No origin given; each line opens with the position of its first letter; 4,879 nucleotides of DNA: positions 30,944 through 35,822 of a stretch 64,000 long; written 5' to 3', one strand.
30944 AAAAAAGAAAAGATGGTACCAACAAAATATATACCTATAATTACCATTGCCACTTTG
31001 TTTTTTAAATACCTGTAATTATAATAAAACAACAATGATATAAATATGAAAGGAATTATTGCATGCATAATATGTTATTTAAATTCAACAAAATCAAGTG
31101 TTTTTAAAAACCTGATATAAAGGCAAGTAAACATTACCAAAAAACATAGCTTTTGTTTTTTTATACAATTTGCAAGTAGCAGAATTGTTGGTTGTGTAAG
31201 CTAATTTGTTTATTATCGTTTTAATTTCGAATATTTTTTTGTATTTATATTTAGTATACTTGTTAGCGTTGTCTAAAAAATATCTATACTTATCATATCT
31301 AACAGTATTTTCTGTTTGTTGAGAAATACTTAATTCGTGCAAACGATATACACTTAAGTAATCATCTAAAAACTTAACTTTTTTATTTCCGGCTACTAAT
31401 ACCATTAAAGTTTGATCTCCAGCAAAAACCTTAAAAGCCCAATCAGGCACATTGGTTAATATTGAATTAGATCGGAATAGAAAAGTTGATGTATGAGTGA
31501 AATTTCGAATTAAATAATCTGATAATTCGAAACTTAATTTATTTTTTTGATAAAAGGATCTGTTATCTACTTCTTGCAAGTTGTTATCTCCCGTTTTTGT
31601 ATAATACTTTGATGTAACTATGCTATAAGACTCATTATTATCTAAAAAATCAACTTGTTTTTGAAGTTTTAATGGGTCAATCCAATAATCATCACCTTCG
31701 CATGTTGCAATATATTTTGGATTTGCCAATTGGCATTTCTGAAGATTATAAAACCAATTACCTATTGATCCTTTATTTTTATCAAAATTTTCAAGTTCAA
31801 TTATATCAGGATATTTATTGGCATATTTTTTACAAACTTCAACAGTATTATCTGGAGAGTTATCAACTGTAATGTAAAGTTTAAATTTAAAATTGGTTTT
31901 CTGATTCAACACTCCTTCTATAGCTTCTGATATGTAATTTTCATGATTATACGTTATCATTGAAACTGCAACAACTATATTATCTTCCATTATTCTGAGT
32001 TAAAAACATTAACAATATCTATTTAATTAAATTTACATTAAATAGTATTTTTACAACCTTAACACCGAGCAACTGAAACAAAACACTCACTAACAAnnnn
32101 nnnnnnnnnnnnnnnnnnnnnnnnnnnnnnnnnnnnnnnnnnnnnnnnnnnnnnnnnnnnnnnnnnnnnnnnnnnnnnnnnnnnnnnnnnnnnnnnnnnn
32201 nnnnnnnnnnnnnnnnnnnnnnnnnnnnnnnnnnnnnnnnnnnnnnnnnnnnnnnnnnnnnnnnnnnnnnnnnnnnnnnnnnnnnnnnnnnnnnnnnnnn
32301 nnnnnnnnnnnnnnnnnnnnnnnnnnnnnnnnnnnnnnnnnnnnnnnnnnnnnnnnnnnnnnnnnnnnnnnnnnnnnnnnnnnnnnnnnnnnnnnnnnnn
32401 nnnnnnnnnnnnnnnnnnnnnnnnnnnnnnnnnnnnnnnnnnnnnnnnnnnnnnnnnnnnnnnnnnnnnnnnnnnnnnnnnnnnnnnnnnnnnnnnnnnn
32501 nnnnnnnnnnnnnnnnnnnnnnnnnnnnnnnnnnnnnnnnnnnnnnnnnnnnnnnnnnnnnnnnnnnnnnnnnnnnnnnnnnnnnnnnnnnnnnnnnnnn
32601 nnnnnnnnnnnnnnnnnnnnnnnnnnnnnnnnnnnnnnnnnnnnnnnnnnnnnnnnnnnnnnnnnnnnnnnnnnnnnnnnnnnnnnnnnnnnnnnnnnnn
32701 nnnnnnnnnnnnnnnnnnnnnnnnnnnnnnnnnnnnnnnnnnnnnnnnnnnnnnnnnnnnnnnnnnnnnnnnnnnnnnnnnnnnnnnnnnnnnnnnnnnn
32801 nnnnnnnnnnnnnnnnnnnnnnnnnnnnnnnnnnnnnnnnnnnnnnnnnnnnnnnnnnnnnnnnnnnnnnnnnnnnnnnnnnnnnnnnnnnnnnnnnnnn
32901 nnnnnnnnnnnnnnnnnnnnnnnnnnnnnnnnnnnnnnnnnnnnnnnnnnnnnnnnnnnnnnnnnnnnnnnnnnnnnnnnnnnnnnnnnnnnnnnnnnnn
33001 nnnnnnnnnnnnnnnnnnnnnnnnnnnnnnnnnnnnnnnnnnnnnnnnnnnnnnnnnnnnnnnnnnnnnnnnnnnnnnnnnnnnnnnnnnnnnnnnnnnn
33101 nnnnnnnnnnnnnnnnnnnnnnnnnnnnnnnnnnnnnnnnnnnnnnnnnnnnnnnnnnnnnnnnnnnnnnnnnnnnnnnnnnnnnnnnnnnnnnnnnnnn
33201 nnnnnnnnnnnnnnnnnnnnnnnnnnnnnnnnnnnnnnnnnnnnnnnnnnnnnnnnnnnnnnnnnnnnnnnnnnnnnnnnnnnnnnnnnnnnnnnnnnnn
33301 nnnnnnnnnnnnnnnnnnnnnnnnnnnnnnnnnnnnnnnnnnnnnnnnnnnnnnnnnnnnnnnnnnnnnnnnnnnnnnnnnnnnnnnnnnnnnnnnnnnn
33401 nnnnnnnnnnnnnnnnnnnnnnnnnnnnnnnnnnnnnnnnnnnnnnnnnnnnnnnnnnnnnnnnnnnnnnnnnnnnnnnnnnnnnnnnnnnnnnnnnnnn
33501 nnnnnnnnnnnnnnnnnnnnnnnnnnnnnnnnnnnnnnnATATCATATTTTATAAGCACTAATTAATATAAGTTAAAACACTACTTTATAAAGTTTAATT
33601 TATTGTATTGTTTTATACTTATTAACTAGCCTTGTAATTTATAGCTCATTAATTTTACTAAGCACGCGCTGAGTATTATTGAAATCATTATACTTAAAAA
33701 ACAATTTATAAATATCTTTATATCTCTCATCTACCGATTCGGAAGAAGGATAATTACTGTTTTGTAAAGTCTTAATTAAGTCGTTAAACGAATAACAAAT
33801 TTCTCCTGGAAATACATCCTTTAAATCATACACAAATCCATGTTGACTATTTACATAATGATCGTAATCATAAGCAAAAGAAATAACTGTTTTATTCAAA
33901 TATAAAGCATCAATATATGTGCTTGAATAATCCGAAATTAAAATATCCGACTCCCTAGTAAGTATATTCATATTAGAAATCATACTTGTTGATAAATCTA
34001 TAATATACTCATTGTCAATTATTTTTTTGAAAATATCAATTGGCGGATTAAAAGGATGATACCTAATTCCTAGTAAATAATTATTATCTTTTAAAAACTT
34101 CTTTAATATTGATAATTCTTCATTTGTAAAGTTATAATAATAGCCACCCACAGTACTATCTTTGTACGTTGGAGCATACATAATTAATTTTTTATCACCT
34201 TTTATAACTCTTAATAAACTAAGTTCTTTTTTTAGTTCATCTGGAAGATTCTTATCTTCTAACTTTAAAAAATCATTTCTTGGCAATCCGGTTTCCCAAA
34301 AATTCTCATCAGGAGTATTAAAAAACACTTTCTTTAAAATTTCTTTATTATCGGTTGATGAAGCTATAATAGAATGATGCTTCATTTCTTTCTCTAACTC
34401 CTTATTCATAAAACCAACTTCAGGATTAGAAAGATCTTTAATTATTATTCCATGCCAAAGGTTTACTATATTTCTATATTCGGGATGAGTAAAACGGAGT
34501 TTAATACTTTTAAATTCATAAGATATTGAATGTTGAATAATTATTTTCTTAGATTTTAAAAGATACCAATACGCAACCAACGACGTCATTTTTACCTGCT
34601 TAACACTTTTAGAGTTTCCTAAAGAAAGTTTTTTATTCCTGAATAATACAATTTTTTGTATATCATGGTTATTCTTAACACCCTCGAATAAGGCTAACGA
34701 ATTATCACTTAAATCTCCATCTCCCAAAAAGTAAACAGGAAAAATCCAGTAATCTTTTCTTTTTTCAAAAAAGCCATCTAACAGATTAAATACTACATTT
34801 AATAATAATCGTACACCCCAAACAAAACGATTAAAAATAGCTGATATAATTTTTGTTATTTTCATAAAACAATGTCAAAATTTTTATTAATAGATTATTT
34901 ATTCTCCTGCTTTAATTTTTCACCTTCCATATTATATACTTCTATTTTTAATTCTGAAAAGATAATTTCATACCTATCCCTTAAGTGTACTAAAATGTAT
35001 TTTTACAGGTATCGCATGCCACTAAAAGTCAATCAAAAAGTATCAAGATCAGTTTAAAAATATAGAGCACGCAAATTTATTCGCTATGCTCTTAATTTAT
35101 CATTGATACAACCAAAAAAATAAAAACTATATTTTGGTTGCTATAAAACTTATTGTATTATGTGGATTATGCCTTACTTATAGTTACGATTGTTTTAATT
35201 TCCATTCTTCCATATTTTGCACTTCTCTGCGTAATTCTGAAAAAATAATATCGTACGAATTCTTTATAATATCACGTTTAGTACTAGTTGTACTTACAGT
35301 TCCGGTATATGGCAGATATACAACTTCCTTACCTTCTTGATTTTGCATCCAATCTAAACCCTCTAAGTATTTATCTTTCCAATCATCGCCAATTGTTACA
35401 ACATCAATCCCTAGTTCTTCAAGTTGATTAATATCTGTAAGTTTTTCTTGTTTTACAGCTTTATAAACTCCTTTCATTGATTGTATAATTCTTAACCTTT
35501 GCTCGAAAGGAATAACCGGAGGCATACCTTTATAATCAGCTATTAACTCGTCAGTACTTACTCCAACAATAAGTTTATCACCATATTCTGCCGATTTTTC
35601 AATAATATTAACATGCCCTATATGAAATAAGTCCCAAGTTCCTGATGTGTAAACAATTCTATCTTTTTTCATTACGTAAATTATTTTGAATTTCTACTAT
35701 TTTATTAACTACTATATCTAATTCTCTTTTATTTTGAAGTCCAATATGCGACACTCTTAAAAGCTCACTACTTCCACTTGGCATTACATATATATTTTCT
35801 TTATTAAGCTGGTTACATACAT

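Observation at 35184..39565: Translationally coupled 5-gene cassette (DegT aminotransferase / ATP-grasp-HAD fusion / GNAT / class-V aminotransferase / small cytidylyltransferase): candidate pathway for an uncharacterised non-sugar substituent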

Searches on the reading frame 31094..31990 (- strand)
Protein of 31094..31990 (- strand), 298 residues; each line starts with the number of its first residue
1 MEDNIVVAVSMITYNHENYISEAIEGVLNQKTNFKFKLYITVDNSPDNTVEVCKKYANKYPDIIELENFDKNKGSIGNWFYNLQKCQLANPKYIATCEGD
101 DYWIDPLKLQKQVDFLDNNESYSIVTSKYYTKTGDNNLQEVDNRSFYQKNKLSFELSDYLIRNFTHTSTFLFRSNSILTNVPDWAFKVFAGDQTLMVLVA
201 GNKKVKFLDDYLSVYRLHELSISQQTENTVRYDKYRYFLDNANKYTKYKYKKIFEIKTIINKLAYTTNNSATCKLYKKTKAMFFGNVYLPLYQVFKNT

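Call 36: search_protein_families(library=pfam, proteins=[window:31094-31990:-], max_evalue=0.001)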
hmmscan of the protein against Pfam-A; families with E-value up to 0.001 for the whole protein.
window:31094-31990:- (298 aa): 2 families
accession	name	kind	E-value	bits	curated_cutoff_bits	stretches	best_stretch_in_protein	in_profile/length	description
PF00535.33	Glycos_transf_2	-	6.5e-20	72.2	23.3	1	10-165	3-153/168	Glycosyl transferase family 2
PF13641.12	Glyco_tranf_2_3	-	2e-11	44.8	27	1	8-181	4-174/230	Glycosyltransferase like family 2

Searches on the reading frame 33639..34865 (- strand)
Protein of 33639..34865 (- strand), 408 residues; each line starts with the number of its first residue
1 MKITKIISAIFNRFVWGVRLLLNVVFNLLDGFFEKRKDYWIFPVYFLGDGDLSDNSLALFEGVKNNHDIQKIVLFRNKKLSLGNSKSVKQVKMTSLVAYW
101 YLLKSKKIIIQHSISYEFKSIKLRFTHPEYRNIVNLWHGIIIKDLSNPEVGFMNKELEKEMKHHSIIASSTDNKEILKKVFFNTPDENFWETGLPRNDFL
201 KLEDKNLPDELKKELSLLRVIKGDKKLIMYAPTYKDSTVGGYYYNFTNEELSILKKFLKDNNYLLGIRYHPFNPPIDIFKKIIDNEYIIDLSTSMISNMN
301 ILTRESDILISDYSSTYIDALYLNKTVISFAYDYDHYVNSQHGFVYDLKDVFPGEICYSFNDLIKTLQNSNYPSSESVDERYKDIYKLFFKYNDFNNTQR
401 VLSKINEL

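Call 3: search_protein_families(library=pfam, proteins=[window:33639-34865:-], max_evalue=0.01)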
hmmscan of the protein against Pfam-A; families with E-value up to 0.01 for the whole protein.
window:33639-34865:- (408 aa): 1 family
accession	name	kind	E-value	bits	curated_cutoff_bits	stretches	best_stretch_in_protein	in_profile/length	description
PF04464.20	Glyphos_transf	-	9.3e-54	183.2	22.1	1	50-405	24-365/367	CDP-Glycerol:Poly(glycerophosphate) glycerophosphotransferase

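Call 4: search_protein_families(library=ncbifam, proteins=[window:33639-34865:-], max_evalue=0.01)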
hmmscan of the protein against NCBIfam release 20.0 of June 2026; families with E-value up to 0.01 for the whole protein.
window:33639-34865:- (408 aa): 4 families
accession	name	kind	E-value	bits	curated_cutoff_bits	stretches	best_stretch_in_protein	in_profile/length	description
NF041712.1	techglyph_taseTarF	equivalog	2.5e-25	89.3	550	1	22-405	13-386/388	teichoic acid glycerol-phosphate transferase TarF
NF041713.1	Tar_polymTarL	equivalog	9e-23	80.7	1000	1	129-404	291-558/562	teichoic acid ribitol-phosphate polymerase TarL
NF041711.1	TagprimaseTarB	equivalog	1.7e-08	34.1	500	1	181-407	170-358/362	teichoic acid glycerol-phosphate primase TarB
TIGR04396.2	surf_polysacc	subfamily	0.002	17.3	125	0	304-407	262-361/427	surface carbohydrate biosynthesis protein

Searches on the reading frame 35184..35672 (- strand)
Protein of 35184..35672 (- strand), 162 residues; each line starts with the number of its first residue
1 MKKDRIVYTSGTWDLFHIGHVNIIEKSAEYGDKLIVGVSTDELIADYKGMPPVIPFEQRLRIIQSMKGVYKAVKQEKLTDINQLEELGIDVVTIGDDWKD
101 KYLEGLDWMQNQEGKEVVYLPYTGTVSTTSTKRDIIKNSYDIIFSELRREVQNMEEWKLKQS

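Call 3: search_protein_families(library=pfam, proteins=[window:35184-35672:-], max_evalue=0.01)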
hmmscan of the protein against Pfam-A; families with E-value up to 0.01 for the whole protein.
window:35184-35672:- (162 aa): 1 family
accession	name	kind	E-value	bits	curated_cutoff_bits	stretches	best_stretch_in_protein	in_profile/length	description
PF01467.32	CTP_transf_like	-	6.1e-16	59.3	21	1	9-102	2-94/133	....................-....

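Call 4: search_protein_families(library=ncbifam, proteins=[window:35184-35672:-], max_evalue=0.01)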
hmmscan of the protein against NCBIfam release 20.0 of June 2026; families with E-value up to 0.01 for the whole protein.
window:35184-35672:- (162 aa): 12 families
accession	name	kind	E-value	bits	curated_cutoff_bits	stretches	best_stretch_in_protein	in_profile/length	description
TIGR01518.1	g3p_cytidyltrns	equivalog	1.1e-22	80.5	165.4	1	7-135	1-125/125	glycerol-3-phosphate cytidylyltransferase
TIGR02199.1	rfaE_dom_II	equivalog_domain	1.8e-20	73.2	181.5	1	2-130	9-137/144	D-glycero-beta-D-manno-heptose 1-phosphate adenylyltransferase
NF008454.0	PRK11316.1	equivalog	6.4e-18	64.6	521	1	2-135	338-471/475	bifunctional D-glycero-beta-D-manno-heptose-7-phosphate kinase/D-glycero-beta-D-manno-heptose 1-phosphate adenylyltransferase HldE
TIGR00125.1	cyt_tran_rel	domain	1.1e-15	57.5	27.7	1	6-67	1-60/65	adenylyltransferase/cytidyltransferase family protein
NF001985.0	PRK00777.1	subfamily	7.2e-12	45.6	104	1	4-85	4-81/157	pantetheine-phosphate adenylyltransferase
NF002250.0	PRK01170.1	subfamily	1.1e-08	34.9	489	1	6-82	2-74/322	bifunctional pantetheine-phosphate adenylyltransferase/NTP phosphatase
NF041124.1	CoaD_Thcocales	equivalog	7.2e-08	32.5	290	1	1-65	1-65/156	phosphopantetheine adenylyltransferase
TIGR01510.1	coaD_prev_kdtB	equivalog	7.3e-05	22.8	103.3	1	10-42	5-37/155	pantetheine-phosphate adenylyltransferase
TIGR01526.1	nadR_NMN_Atrans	equivalog_domain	0.00031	20.1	341.15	1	11-77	8-71/325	nicotinamide-nucleotide adenylyltransferase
TIGR01527.1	arch_NMN_Atrans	equivalog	0.00064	19.3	181.2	1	10-42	5-37/167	nicotinamide-nucleotide adenylyltransferase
NF002243.0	PRK01153.1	subfamily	0.0079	15.8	127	0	10-41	6-37/175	nicotinamide-nucleotide adenylyltransferase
NF005518.0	PRK07143.1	equivalog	0.0097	15.4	232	0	2-39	13-52/281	hypothetical protein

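Call 9: search_solved_structures(query=window:35184-35672:-, max_evalue=0.001)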
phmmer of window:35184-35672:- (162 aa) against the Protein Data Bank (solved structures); distinct sequences matched with E-value up to 0.001: 12.
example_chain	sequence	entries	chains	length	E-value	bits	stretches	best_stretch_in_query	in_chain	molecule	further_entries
3elb_A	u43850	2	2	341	1.3e-20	77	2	7-98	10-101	Ethanolamine-phosphate cytidylyltransferase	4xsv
5x3d_A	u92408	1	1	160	7e-18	68.1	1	5-131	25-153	Phosphoenolpyruvate phosphomutase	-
1coz_A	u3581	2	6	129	1e-16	64.3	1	7-135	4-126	PROTEIN (GLYCEROL-3-PHOSPHATE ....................) | glycerol-3-phosphate cytidylyltransferase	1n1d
2b7l_A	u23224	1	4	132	6.3e-15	58.5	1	7-135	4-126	glycerol-3-phosphate cytidylyltransferase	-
3glv_A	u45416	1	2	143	1.1e-09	41.5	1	7-114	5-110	Lipopolysaccharide core biosynthesis protein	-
5x9q_A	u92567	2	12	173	9.4e-07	32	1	6-131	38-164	Putative cytidylyltransferase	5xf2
4mvd_B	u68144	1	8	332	5.3e-05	26.3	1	7-92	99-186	Choline-phosphate cytidylyltransferase A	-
4zcp_A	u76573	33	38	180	9.5e-05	25.5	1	3-138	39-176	Cholinephosphate cytidylyltransferase | Choline-phosphate cytidylyltransferase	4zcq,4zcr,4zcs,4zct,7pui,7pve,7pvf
3hl4_A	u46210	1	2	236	0.0001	25.4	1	7-92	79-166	Choline-phosphate cytidylyltransferase A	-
9hsg_A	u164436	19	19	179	0.00011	25.3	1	3-105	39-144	choline-phosphate cytidylyltransferase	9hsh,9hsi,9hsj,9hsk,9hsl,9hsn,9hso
9hsm_A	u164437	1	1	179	0.00011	25.3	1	3-105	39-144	choline-phosphate cytidylyltransferase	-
4mvc_A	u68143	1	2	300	0.00015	24.8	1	7-92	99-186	Choline-phosphate cytidylyltransferase A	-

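Call 69: find_homologous_proteins(query=window:35184-35672:-, max_evalue=1e-10)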
Query window:35184-35672:- (162 aa): 1971 proteins with E <= 1e-10 among 2035 candidates; the best 120 are listed.
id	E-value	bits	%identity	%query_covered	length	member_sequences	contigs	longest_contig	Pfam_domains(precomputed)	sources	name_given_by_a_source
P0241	7.7e-102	356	100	100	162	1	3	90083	PF01467.33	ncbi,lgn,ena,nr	ncbi:MAG: adenylyltransferase/cytidyltransferase family protein [Ichthyobacteriaceae bacterium]|nr:a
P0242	1.9e-79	283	77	100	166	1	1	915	PF01467.33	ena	-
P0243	8.0e-78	278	76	99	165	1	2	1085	PF01467.33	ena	-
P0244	1.1e-77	277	77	99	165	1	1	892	PF01467.33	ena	-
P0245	2.4e-77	276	77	99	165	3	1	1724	PF01467.33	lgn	-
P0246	5.3e-77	275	75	99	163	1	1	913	PF01467.33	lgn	-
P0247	6.6e-75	268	73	100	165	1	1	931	PF01467.33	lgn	-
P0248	1.1e-74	267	73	100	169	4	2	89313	PF01467.33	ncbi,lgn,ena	-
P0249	2.5e-74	266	73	99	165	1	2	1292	PF01467.33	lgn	-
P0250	5.1e-74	265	73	100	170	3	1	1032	PF01467.33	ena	-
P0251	2.4e-71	257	70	99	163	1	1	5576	PF01467.33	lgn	-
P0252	6.1e-67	242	68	99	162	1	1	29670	PF01467.33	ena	-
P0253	1.6e-64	234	63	99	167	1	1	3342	PF01467.33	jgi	jgi:glycerol-3-phosphate cytidylyltransferase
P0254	1.8e-64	234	65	99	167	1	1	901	PF01467.33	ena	-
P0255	2.3e-64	234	65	98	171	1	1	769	PF01467.33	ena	-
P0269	5.9e-63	229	66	98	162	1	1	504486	PF01467.33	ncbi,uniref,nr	ncbi:adenylyltransferase/cytidyltransferase family protein [Vibrio owensii]|uniref:adenylyltransfera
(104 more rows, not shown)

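Call 70: find_encoding_contigs(protein=P0269, flank=10000, max_places=1)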
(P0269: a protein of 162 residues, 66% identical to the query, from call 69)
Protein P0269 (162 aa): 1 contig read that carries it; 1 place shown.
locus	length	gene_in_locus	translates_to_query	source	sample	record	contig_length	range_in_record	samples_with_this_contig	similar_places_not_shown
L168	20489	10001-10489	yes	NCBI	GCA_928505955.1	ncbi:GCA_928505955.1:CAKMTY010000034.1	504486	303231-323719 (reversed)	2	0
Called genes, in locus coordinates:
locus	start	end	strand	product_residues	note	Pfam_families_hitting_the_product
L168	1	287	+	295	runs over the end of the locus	PF00535:Glycos_transf_2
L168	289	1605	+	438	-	-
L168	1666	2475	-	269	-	PF00535:Glycos_transf_2, PF10111:Glyco_tranf_2_2, PF13641:Glyco_tranf_2_3 (faint)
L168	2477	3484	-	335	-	PF02397:Bac_transf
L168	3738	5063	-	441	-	PF00753:Lactamase_B, PF12706:Lactamase_B_2 (weak), PF10996:Beta-Casp, PF07521:RMMBL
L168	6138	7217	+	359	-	PF00953:Glycos_transf_4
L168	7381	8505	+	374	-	PF02350:Epimerase_2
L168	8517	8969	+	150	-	PF00583:Acetyltransf_1, PF13527:Acetyltransf_9, PF13673:Acetyltransf_10, PF13508:Acetyltransf_7, PF14542:Acetyltransf_CG (weak)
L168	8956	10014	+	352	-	PF01053:Cys_Met_Meta_PP (weak), PF00266:Aminotran_5, PF00155:Aminotran_1_2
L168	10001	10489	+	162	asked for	PF01467:CTP_transf_like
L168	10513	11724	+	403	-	PF01943:Polysacc_synt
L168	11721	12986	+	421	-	-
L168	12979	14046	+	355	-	PF04464:Glyphos_transf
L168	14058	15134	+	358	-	PF13439:Glyco_transf_4 (faint), PF00534:Glycos_transf_1, PF13692:Glyco_trans_1_4 (weak)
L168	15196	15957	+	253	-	PF00535:Glycos_transf_2, PF10111:Glyco_tranf_2_2, PF13641:Glyco_tranf_2_3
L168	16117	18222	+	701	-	PF06082:YjbH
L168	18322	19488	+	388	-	PF03721:UDPG_MGDP_dh_N, PF00984:UDPG_MGDP_dh, PF03720:UDPG_MGDP_dh_C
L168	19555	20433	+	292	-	PF00483:NTP_transferase, PF12804:NTP_transf_3 (faint)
